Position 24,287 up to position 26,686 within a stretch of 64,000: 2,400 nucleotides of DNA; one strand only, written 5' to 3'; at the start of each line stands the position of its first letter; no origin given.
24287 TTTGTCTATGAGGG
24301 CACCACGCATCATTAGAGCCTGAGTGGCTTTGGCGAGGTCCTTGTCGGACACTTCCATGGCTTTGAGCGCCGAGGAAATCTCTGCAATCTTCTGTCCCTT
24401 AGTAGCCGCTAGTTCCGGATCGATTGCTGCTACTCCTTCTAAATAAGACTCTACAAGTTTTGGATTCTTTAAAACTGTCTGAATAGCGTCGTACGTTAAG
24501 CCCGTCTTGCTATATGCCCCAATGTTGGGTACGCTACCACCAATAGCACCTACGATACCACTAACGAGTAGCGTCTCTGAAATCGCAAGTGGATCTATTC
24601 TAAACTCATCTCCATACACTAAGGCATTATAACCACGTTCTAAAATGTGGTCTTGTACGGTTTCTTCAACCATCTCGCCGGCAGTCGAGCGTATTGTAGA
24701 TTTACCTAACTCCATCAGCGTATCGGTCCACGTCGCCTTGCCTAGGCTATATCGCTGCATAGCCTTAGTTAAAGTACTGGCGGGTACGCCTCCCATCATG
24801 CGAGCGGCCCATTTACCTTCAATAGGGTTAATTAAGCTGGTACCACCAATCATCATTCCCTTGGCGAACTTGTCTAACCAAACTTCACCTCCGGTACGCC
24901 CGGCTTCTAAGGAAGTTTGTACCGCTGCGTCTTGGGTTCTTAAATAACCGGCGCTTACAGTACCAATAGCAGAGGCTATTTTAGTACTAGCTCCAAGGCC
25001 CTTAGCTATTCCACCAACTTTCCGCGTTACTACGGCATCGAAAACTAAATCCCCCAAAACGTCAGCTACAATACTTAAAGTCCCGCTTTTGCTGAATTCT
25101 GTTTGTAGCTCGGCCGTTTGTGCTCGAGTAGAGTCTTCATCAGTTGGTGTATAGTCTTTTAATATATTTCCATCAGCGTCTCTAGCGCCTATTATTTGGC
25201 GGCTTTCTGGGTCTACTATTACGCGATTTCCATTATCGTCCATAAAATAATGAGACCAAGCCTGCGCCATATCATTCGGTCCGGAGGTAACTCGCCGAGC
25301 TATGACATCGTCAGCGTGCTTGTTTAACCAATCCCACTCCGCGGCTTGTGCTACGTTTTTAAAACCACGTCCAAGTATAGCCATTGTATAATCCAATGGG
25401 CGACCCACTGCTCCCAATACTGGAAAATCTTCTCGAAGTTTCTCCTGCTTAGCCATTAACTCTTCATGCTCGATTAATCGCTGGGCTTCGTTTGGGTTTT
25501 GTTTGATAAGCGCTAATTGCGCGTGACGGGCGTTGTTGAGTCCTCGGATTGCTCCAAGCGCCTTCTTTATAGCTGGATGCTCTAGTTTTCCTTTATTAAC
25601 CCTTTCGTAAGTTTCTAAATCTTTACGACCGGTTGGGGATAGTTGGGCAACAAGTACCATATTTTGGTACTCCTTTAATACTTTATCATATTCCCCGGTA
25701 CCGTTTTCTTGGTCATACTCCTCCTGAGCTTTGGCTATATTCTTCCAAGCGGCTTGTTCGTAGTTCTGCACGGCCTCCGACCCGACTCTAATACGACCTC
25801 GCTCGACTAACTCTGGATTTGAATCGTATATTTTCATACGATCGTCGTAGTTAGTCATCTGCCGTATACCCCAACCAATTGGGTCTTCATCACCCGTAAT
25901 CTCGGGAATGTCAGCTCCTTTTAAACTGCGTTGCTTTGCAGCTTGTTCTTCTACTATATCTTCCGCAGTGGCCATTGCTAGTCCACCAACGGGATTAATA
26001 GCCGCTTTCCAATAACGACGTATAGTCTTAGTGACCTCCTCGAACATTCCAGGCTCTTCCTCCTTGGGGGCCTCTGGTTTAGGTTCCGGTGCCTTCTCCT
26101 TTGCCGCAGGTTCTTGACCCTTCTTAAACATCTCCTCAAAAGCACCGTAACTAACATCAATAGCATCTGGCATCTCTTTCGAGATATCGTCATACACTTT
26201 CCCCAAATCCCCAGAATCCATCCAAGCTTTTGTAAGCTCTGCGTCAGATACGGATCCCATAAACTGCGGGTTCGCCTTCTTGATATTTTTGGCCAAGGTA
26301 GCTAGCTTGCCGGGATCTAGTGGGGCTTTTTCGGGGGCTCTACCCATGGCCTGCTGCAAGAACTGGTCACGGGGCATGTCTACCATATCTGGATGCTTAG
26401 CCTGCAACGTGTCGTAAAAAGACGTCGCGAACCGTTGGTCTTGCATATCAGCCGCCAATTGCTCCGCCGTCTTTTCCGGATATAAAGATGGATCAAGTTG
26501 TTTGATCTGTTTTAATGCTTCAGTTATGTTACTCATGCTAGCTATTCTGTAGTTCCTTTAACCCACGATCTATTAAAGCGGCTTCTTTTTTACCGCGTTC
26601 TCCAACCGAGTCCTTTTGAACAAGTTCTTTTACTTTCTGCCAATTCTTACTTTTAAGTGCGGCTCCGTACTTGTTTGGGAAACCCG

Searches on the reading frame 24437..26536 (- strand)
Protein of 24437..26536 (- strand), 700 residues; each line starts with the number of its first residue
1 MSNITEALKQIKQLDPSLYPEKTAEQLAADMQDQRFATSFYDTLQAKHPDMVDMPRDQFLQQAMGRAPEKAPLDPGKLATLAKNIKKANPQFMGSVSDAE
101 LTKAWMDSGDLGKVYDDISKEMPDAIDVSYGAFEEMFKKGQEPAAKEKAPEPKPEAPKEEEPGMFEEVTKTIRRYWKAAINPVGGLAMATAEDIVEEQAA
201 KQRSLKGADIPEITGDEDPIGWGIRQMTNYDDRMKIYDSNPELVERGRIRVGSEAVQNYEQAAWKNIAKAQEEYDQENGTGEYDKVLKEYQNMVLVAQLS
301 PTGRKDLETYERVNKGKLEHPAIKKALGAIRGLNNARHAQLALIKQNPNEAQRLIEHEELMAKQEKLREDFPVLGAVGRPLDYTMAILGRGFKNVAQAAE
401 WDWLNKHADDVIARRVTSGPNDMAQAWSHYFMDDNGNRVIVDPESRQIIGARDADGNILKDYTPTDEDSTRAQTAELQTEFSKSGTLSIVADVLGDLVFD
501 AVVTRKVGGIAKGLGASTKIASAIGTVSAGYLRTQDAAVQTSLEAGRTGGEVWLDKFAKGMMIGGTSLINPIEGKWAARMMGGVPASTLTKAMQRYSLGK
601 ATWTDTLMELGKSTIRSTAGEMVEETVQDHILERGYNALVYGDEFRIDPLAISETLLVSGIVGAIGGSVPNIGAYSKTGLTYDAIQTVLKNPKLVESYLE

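Call 22: find_related_loci(query=window:24437-26536:-, collection=viral_contigs, flank=10000)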
Query window:24437-26536:- (700 aa) in viral_contigs; peptide patterns used: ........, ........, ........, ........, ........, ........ (x = any residue, [..] = any of these).
1 stretches matched a pattern, but none encodes a relative of the query by tblastn (E <= 1e-3).
